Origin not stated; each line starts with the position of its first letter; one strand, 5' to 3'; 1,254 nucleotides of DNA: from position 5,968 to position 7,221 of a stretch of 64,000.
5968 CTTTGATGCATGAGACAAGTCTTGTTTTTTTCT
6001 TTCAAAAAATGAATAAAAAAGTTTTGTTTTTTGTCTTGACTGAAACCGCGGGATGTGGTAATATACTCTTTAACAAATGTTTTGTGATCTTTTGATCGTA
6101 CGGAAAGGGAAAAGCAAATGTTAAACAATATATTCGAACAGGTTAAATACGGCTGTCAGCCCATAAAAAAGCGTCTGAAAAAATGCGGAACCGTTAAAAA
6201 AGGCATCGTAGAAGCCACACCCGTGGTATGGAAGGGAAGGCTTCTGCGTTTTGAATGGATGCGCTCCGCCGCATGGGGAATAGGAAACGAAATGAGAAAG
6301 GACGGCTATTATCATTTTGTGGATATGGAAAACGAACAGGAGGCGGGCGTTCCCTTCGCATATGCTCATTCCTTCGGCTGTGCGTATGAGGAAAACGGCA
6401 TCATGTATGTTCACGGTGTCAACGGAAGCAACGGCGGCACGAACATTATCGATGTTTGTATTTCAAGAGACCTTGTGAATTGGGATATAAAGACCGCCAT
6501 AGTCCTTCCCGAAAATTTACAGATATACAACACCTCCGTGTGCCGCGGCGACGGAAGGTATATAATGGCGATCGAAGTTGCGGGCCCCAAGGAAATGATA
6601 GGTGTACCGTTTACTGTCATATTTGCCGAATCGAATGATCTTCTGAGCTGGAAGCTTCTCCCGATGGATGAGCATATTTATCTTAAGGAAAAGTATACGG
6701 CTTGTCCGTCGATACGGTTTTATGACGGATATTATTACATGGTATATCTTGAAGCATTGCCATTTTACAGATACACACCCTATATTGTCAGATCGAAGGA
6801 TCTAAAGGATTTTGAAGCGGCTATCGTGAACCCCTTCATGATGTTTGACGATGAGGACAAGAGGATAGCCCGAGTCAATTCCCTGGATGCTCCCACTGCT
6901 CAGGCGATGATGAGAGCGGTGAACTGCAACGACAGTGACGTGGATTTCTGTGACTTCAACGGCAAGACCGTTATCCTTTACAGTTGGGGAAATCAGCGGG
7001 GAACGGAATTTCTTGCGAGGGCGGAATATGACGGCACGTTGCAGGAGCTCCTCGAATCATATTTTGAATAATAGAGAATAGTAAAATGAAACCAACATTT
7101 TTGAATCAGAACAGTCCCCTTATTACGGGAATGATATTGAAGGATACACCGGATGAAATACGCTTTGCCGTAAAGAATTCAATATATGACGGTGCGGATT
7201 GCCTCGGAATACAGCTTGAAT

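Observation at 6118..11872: Unusual catabolic gene set between GH95 and GH2: type-I dehydroquinase-like enzyme, four oxidoreductases and a TAXI-TRAP transporter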

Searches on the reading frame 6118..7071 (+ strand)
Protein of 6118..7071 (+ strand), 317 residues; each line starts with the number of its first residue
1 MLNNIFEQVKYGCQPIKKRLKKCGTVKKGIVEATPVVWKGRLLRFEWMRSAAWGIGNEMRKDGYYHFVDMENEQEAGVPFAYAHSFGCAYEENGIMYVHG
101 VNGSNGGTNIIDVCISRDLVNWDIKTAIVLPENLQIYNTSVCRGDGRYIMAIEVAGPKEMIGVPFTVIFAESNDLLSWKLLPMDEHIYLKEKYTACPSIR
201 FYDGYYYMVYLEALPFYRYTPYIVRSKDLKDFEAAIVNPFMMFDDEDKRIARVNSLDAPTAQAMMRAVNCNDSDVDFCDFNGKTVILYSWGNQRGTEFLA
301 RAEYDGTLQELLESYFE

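Call 4: search_protein_families(library=pfam, proteins=[window:6118-7071:+], max_evalue=0.01)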
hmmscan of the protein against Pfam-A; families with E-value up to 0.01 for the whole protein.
window:6118-7071:+ (317 aa): 0 families

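Call 5: search_protein_families(library=ncbifam, proteins=[window:6118-7071:+], max_evalue=0.01)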
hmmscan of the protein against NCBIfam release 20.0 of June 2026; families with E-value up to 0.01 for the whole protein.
window:6118-7071:+ (317 aa): 0 families

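Call 7: search_solved_structures(query=window:6118-7071:+, max_evalue=10, show_alignments=1)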
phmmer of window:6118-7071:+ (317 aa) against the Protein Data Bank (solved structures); distinct sequences matched with E-value up to 10: 7.
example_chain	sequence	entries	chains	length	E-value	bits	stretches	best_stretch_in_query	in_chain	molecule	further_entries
2nqc_A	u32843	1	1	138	0.29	13.6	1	74-166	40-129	Filamin-C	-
6r3u_A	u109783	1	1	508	0.33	13.4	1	174-246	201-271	Glycoside hydrolase family 32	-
5b8c_B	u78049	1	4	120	0.36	13.3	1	92-156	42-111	Pembrolizumab heavy chain variable region (PemVH)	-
2eec_A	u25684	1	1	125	0.4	13.2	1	75-167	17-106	Filamin-B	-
2d7q_A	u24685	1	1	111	0.43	13.1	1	87-166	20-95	Filamin-C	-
5jxe_D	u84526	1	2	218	1.1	11.8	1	93-156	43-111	Pembrolizumab Fab heavy chain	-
5ggs_A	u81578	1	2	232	1.2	11.6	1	93-156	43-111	heavy chain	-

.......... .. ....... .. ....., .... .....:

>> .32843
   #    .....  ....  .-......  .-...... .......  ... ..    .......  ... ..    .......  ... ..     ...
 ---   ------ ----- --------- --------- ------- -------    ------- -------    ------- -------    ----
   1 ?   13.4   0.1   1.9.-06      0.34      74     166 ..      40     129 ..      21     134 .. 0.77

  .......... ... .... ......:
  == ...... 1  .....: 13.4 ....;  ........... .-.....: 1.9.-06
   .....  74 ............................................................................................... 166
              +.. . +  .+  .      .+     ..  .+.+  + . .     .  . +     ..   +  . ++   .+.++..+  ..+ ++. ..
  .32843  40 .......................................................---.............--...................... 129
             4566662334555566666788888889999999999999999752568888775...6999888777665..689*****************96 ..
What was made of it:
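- On GH43/GH130/GH137-type five-bladed propeller glycosidases (for 6118-7071): No sequence family is reached (calls 4, 5, 7).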

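Call 29: find_homologous_proteins(query=window:6118-7071:+, max_evalue=0.001)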
Query window:6118-7071:+ (317 aa): 583 proteins with E <= 0.001 among 1183 candidates; the best 120 are listed.
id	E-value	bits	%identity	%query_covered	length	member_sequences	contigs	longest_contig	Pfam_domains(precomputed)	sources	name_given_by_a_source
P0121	3.3e-145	502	67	100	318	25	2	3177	-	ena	-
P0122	1.1e-142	493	66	100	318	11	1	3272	-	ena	-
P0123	1.3e-142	493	67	96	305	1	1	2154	-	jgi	jgi:hypothetical protein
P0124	3.6e-138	478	63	100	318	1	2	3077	-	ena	-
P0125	7.3e-138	477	97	65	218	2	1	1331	-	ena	-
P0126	3.2e-127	442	60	95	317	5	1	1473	-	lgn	-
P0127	1.3e-126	440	62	94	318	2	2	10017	-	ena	-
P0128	3.0e-126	439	58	100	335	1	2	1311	-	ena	-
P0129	7.1e-126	438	58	100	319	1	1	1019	-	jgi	-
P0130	1.8e-122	427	56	100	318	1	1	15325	-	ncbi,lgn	-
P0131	2.0e-122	427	56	100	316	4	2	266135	-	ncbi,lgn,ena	-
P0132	2.1e-122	427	56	100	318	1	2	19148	-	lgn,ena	-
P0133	2.8e-122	426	57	100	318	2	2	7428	-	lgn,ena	-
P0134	6.9e-122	425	56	100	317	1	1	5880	-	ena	-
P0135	1.6e-121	424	55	100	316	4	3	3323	-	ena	-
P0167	6.7e-113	395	54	100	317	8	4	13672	PF04616.21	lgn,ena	-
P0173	3.1e-112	393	53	100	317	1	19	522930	-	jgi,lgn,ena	-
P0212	1.2e-108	381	53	100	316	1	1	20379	PF04616.21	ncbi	-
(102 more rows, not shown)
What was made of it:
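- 6118..7071 (+): 317-aa cytoplasmic five-bladed beta-propeller with a glycosidase or phosphorylase-like fold and no assigned family. 583 homologues, named 'hypothetical' where a source names them (call 29).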

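Call 31: find_encoding_contigs(protein=P0131, flank=8000, max_places=1)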
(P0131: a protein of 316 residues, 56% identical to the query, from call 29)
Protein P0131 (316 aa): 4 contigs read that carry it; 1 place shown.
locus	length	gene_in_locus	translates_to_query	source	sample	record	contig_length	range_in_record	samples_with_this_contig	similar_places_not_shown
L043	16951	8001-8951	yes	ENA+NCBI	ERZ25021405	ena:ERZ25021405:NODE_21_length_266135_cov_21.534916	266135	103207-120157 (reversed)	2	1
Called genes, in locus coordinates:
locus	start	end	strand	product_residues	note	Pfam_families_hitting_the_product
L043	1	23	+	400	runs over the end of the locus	PF06245:DUF1015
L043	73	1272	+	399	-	PF07690:MFS_1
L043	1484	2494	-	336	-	PF00044:Gp_dh_N, PF02800:Gp_dh_C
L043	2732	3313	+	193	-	PF01725:Ham1p_like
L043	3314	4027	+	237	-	PF01171:ATP_bind_3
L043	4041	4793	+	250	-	PF01061:ABC2_membrane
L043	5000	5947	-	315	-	PF00126:HTH_1, PF03466:LysR_substrate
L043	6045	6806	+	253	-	PF01925:TauE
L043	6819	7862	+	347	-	PF03576:Peptidase_S58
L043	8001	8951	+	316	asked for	-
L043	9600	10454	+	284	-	PF01263:Aldose_epim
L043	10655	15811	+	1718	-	PF16656:Pur_ac_phosph_N, PF00149:Metallophos, PF02368:Big_2, PF26918:Ig_Eae (weak), PF02368:Big_2, PF22359:Big-like (weak), PF02368:Big_2, PF26918:Ig_Eae (weak), +2 more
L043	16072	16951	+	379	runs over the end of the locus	PF02595:Gly_kinase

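Call 32: find_encoding_contigs(protein=P0173, flank=8000, max_places=1)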
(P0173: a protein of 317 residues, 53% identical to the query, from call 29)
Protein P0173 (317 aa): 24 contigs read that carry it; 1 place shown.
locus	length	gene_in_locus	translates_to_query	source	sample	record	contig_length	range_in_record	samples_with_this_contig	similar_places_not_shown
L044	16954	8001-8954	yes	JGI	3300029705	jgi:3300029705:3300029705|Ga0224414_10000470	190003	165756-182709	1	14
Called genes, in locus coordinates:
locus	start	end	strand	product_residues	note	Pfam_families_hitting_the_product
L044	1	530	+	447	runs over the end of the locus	PF01041:DegT_DnrJ_EryC1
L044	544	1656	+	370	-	PF13450:NAD_binding_8, PF01593:Amino_oxidase (faint), PF03275:GLF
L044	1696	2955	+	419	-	-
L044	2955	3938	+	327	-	PF00535:Glycos_transf_2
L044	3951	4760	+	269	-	PF14808:TMEM164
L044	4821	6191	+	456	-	PF00535:Glycos_transf_2, PF13641:Glyco_tranf_2_3, PF13632:Glyco_trans_2_3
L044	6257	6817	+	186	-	PF00149:Metallophos, PF12850:Metallophos_2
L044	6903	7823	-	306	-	PF01564:Spermine_synth (weak)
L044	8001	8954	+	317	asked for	-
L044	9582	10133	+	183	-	PF09419:PGP_phosphatase (weak), PF00702:Hydrolase (weak), PF13419:HAD_2, PF13242:Hydrolase_like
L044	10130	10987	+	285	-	PF01261:AP_endonuc_2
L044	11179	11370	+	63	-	-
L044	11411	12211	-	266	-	PF00106:adh_short, PF08659:KR, PF13561:adh_short_C2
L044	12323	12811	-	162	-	PF08909:DUF1854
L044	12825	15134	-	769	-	PF00664:ABC_membrane, PF00005:ABC_tran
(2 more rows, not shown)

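Call 39: predict_structure(alignment_id=A2)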
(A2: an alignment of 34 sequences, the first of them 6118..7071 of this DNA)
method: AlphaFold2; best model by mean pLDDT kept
length: 317 residues; sequences in the alignment: 34
mean_pLDDT: 93.9   pTM: 0.92
mean pLDDT of the five models: 93.9, 93.8, 93.5, 92.6, 91.8
residues with pLDDT >= 90: 267; 70-90: 48; 50-70: 2; < 50: 0
segments of 3 or more residues with pLDDT < 50: none
pLDDT, mean of each block of 10 residues (from residue 1): 84 86 94 96 96 80 96 96 96 97 88 98 98 96 96 96 96 98 94 96 98 94 97 94 95 87 92 96 97 87 98 93
secondary structure, 60 per line:
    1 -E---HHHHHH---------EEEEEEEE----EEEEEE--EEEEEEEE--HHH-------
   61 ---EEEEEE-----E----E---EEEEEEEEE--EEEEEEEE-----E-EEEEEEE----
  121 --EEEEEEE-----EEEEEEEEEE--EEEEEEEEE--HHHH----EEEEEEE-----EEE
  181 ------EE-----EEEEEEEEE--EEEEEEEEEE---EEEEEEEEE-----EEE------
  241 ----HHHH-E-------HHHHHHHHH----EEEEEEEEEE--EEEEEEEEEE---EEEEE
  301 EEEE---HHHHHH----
elements in order: H6-11 E21-28 E33-38 E41-48 E64-69 E84-92 E95-102 E110-116 E123-129 E135-144 E147-155 H158-161 E166-172 E178-180 E194-202 E205-214 E218-226 E232-234 H245-248 H258-266 E271-280 E283-292 E296-304 H308-313
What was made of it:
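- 6118..7071 (+): AF2 pLDDT 93.9 (call 39).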

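Call 42: fold_search(model_id=the predicted structure, library=pdb)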
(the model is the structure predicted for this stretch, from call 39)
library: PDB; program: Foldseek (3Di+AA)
matches with E <= 10: 1294; with E <= 0.001: 395
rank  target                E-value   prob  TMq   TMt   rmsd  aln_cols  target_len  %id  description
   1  5mt2                  4.8e-10  1.00  0.60  0.55   5.0       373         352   12  Glycoside hydrolase BT_0996 (released 2017-03-22)
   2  7fip_A                1.6e-09  1.00  0.53  0.55   7.5       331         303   12  The native structure of beta-1,2-mannobiose phosphorylase from Thermoanaerobacter sp. (released 2022-01-05)
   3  7fir_C                1.8e-09  1.00  0.54  0.56   7.1       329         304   12  The crystal structure of beta-1,2-mannobiose phosphorylase in complex with 1,4-mannobiose (released 2022-01-05)
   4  7fip_D                3.2e-09  1.00  0.52  0.54   6.8       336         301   13  The native structure of beta-1,2-mannobiose phosphorylase from Thermoanaerobacter sp. (released 2022-01-05)
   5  5mui_A                3.4e-09  1.00  0.56  0.51   7.2       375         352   13  Glycoside hydrolase BT_0996 (released 2017-03-22)
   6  7fip_B                4.0e-09  1.00  0.53  0.55   7.4       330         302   13  The native structure of beta-1,2-mannobiose phosphorylase from Thermoanaerobacter sp. (released 2022-01-05)
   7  9fj8_B                4.4e-09  1.00  0.51  0.54   7.5       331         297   13  Teth514_1788 1,2-beta-oligomannan phosphorylase in complex with mannotetraose (released 2025-06-11)
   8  9fj8_A                4.6e-09  1.00  0.52  0.55   7.4       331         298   13  Teth514_1788 1,2-beta-oligomannan phosphorylase in complex with mannotetraose (released 2025-06-11)
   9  9mf0_D                1.3e-08  1.00  0.46  0.46   7.7       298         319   12  Crystal structure of KRAS(GDP) bound to LZTR1(Kelch domain) (released 2025-09-10)
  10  3qc2_A                1.5e-08  1.00  0.52  0.47   5.9       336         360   12  Crystal structure of a glycosyl hydrolase (BACOVA_03624) from Bacteroides ovatus at 2.30 A resolution (released 2011-02-09)
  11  6n1a                  1.8e-08  1.00  0.57  0.48   7.2       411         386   10  Crystal structure of an N-acetylgalactosamine deacetylase from F. plautii (released 2019-06-12)
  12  5b0p_A                2.2e-08  1.00  0.53  0.48  11.3       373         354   11  Beta-1,2-Mannobiose phosphorylase from Listeria innocua - glycerol complex (released 2015-12-02)
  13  1vkd_A                2.3e-08  1.00  0.55  0.54   9.0       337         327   13  Crystal structure of a predicted glycosidase (tm1225) from thermotoga maritima msb8 at 2.10 A resolution (released 2004-05-25)
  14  9gph_A                2.3e-08  1.00  0.53  0.55   7.1       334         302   13  Teth514_1788 1,2-beta-oligomannan phosphorylase in complex with mannose (-1) and phosphate (released 2025-09-17)
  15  4nov                  2.6e-08  1.00  0.56  0.57   7.0       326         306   14  Xsa43E, a GH43 family enzyme from Butyrivibrio proteoclasticus (released 2014-10-08)
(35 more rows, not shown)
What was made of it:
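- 6118..7071 (+): Foldseek nearest hits are GH137 BT_0996, GH130 and GH43, TM 0.5-0.6, about 12% identity (call 42).
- On GH43/GH130/GH137-type five-bladed propeller glycosidases (for 6118-7071): The fold matches (TM 0.5-0.6, probability 1.0; call 42).
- Checked: The AlphaFold2 model (pLDDT 93.9) is a five-bladed beta-propeller nearest GH137, GH130 and GH43 structures (calls 7, 39, 42).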

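Call 64: find_encoding_contigs(protein=P0127, flank=8000, max_places=2)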
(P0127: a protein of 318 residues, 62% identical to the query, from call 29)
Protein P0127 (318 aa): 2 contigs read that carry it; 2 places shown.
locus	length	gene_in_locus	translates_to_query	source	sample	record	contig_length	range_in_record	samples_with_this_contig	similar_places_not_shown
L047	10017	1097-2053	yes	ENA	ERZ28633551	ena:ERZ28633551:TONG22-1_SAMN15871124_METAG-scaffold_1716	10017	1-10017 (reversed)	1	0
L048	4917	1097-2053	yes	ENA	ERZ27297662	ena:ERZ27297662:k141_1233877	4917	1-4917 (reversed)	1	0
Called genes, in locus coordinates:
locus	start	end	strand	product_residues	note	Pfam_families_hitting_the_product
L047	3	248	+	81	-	?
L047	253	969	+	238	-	PF08238:Sel1 (faint)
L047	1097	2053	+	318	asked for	-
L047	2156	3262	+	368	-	PF00990:GGDEF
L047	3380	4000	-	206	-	PF12844:HTH_19, PF13560:HTH_31, PF01381:HTH_3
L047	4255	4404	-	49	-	-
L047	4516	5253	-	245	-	PF02633:Creatininase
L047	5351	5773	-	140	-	-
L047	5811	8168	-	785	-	-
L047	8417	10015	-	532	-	?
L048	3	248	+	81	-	?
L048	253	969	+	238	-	PF08238:Sel1 (faint)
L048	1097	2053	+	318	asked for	-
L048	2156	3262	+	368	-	PF00990:GGDEF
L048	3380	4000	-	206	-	PF12844:HTH_19, PF13560:HTH_31, PF01381:HTH_3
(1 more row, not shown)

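Call 65: find_encoding_contigs(protein=P0121, flank=5000, max_places=2)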
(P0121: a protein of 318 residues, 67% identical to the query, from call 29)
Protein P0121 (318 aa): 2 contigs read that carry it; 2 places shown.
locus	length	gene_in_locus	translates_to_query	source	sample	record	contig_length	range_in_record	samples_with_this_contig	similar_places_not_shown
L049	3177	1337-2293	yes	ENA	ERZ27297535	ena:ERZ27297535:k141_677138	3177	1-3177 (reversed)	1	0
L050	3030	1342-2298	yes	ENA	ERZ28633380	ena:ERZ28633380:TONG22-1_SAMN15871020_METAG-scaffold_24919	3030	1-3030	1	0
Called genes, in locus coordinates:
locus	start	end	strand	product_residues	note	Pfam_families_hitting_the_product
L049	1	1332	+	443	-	?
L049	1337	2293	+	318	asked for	-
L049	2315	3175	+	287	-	?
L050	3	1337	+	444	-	?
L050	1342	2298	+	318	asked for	-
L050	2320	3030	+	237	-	?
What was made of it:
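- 6118..7071 (+): They sit in unrelated contexts (calls 31, 32, 64, 65).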

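Call 67: search_protein_families(library=pfam, proteins=[L049:1-1332:+, L049:2315-3175:+], max_evalue=0.0001)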
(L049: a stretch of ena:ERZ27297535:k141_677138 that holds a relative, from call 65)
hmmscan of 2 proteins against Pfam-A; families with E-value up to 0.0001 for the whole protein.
L049:1-1332:+ (443 aa): 3 families
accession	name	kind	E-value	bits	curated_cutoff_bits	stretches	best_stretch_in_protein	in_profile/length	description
PF19289.4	PmbA_TldD_3rd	-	1.5e-69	234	22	1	218-442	1-220/220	PmbA/TldA metallopeptidase C-terminal domain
PF01523.21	PmbA_TldD_1st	-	4.6e-13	49.5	20.9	1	19-83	1-65/65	PmbA/TldA metallopeptidase domain 1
PF19290.4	PmbA_TldD_2nd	-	6e-07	30.3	20.9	1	108-210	5-108/109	PmbA/TldA metallopeptidase central domain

L049:2315-3175:+ (287 aa): 1 family
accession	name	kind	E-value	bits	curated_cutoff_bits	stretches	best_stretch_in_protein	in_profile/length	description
PF07613.16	DUF1576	-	3.3e-40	138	25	1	51-232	4-175/178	Protein of unknown function (DUF1576)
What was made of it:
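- Tried and rejected: Its homologues are stand-alone genes in unrelated contexts (calls 31, 32, 64, 65, 67).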
